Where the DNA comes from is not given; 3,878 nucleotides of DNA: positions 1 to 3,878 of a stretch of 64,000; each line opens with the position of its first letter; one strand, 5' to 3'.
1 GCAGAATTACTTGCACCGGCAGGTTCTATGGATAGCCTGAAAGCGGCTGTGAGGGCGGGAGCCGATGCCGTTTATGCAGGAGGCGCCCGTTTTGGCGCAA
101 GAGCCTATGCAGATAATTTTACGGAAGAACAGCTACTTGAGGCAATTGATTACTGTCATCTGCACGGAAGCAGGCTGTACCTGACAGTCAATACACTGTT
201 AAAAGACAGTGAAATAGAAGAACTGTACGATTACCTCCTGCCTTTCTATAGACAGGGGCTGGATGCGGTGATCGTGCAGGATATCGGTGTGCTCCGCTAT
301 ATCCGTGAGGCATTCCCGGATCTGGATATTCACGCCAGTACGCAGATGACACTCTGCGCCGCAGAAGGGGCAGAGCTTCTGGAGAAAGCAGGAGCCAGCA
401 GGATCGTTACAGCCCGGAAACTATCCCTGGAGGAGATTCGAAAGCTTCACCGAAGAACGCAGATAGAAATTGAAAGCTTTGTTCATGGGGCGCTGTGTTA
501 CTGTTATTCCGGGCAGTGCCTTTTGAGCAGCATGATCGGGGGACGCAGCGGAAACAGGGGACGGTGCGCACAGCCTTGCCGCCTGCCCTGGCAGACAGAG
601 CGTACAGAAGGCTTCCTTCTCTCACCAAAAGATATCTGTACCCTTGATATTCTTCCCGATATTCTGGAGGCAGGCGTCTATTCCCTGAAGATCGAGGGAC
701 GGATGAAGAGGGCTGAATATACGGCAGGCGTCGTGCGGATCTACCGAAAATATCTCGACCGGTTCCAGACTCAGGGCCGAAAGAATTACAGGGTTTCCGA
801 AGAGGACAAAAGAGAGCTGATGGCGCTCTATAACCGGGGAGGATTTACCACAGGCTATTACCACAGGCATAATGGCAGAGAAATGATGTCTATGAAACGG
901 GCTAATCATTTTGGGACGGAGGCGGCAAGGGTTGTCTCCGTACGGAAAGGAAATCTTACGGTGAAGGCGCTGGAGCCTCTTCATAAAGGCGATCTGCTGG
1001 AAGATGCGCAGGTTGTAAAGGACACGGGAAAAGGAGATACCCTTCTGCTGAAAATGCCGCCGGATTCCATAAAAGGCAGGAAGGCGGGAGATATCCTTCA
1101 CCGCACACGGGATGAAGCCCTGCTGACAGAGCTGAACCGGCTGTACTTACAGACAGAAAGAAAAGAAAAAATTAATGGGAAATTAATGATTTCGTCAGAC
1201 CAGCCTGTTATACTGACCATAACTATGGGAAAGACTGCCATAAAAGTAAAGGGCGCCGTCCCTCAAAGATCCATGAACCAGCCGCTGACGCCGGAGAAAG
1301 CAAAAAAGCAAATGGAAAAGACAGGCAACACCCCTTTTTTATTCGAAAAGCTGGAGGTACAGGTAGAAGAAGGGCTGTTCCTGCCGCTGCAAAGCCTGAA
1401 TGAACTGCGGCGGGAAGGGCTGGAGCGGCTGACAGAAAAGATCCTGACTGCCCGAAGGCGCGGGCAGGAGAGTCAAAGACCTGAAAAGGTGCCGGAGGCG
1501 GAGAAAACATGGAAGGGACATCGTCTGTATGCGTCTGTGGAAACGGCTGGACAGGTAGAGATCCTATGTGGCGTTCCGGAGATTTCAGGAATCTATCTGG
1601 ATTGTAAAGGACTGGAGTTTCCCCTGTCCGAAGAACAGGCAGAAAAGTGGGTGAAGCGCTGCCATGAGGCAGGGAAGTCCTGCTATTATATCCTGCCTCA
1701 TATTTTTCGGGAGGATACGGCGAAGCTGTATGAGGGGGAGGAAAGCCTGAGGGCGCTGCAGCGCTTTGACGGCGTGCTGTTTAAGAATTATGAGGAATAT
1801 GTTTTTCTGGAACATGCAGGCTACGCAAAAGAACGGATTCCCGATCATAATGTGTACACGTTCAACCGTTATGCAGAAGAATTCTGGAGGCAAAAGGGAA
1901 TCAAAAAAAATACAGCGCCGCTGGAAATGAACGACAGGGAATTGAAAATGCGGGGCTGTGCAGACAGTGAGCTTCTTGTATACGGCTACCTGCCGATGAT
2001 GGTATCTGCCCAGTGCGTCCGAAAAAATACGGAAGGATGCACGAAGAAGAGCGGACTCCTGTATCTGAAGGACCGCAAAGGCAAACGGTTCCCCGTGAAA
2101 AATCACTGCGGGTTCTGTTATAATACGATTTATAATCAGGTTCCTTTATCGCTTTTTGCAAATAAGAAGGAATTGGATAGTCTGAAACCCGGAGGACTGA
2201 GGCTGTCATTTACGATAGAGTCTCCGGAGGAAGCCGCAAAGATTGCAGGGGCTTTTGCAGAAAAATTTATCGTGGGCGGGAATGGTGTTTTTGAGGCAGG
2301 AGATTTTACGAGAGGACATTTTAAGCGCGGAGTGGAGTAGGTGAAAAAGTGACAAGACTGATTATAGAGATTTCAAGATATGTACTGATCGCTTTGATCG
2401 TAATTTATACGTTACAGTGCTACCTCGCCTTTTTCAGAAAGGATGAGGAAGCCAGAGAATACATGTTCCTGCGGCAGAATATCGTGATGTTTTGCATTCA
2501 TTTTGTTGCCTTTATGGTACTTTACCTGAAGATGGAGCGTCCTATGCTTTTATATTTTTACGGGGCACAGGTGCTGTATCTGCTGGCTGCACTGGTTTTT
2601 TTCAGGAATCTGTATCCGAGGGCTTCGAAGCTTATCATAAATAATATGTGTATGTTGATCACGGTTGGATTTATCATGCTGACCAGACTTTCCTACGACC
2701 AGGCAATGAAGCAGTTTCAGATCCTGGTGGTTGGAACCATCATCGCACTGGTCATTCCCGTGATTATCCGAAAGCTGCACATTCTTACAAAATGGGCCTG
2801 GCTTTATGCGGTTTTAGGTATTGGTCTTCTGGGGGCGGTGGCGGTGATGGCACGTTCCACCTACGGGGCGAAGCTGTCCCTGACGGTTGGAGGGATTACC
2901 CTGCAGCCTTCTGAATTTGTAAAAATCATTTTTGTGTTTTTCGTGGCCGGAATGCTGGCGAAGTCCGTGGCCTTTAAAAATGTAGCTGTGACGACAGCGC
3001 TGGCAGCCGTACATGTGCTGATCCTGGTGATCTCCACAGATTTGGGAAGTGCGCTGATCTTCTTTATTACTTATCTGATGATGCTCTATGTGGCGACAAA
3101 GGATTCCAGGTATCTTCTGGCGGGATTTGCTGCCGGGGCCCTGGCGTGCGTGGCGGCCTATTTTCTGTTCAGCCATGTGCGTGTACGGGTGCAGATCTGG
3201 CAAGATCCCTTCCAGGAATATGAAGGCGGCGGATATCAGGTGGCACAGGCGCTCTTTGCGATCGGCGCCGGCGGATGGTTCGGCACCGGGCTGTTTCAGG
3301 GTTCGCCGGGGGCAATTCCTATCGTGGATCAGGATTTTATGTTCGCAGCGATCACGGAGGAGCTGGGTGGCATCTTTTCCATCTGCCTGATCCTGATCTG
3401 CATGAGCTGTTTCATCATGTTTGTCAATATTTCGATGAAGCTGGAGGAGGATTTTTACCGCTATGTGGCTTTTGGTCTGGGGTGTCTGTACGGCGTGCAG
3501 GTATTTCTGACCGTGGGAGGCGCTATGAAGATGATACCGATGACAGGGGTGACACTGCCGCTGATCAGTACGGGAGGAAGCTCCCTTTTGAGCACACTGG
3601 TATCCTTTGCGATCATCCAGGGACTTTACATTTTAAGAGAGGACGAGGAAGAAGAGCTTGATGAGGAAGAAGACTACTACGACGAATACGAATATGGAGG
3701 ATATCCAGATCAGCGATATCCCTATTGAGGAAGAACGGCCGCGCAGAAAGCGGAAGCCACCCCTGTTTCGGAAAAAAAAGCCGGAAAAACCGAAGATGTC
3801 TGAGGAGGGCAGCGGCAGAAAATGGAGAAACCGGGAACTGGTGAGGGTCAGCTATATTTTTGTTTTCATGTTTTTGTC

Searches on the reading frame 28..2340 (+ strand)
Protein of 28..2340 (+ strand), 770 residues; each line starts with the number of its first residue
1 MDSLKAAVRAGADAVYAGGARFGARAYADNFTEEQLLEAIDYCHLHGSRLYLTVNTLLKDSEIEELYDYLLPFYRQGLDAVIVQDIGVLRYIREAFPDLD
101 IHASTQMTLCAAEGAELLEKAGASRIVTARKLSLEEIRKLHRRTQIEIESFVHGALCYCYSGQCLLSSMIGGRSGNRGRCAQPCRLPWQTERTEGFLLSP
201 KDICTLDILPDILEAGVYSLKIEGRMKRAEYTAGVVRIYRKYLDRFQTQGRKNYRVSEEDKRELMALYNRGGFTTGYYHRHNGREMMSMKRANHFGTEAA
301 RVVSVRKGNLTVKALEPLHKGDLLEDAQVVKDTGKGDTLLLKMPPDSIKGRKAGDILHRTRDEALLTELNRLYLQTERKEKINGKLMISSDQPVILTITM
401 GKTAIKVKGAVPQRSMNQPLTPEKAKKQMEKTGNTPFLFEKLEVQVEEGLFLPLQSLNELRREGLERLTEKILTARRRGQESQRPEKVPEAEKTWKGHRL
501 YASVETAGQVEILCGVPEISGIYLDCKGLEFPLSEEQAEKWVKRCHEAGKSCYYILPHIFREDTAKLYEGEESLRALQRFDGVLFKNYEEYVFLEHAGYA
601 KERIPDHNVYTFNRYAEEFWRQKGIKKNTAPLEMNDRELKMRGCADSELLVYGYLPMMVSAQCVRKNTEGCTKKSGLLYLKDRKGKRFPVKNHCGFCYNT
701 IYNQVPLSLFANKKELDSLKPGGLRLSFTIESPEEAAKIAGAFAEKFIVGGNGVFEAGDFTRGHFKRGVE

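Call 91: search_protein_families(library=pfam, proteins=[window:28-2340:+], max_evalue=0.00001)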
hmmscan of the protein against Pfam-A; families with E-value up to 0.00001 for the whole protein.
window:28-2340:+ (770 aa): 2 families
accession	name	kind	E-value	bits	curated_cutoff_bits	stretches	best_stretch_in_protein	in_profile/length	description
PF01136.24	Peptidase_U32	-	9.8e-82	274.2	22.4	1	63-283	1-232/233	Peptidase family U32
PF12392.13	DUF3656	-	4.7e-26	92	22.1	1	358-473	2-109/109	Collagenase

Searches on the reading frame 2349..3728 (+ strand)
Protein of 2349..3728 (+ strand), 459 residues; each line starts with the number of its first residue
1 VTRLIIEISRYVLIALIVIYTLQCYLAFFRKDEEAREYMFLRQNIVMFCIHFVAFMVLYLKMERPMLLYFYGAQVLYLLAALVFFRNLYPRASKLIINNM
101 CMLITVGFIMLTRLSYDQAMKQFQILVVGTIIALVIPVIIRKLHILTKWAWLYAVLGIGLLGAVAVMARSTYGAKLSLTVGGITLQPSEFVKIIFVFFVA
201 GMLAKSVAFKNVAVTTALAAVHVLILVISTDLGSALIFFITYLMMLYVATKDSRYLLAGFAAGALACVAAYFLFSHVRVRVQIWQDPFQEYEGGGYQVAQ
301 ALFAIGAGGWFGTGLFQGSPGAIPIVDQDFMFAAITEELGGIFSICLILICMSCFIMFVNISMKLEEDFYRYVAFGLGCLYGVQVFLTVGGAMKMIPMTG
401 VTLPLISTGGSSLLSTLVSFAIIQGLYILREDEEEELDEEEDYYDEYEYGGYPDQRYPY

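Call 91: search_protein_families(library=pfam, proteins=[window:2349-3728:+], max_evalue=0.00001)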
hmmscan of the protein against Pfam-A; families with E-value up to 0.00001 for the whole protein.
window:2349-3728:+ (459 aa): 1 family
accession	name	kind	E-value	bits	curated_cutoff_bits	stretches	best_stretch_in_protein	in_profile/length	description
PF01098.24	FTSW_RODA_SPOVE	-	4.7e-59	200.6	26.4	1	99-424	7-348/356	Cell cycle protein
